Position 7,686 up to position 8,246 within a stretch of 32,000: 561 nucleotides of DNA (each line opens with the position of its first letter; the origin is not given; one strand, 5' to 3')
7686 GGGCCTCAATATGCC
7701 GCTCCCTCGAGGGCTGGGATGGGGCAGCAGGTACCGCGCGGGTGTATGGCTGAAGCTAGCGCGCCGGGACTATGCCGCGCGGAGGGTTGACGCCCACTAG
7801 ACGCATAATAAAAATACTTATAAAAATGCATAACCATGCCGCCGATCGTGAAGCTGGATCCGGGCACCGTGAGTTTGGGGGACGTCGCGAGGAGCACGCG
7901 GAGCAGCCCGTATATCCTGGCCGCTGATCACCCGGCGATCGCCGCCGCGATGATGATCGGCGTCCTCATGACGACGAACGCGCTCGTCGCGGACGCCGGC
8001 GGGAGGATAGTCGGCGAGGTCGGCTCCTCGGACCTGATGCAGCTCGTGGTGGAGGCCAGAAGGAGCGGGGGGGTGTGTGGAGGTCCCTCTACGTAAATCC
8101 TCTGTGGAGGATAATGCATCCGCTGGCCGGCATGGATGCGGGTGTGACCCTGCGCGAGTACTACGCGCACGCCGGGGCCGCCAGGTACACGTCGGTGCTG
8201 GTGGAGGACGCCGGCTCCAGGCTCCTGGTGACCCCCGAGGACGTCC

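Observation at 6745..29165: Nine copies of a ~20-bp GC-clamped palindrome confined to intergenic regions of the GC-rich element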

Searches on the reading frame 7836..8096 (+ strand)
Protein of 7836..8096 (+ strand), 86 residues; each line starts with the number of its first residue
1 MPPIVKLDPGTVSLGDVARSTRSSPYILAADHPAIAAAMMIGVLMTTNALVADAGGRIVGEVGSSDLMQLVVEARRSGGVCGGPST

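Call 9: search_protein_families(library=pfam, proteins=[window:7836-8096:+], max_evalue=0.01)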
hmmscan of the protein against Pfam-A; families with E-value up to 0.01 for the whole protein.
window:7836-8096:+ (86 aa): 0 families

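Call 33: search_protein_families(library=pfam, proteins=[window:7836-8096:+], max_evalue=5)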
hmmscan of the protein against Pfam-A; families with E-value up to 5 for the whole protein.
window:7836-8096:+ (86 aa): 1 family
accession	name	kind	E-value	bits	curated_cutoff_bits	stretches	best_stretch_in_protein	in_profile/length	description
PF19758.4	DUF6245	-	0.083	13.4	25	1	13-53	92-132/171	Family of unknown function (DUF6245)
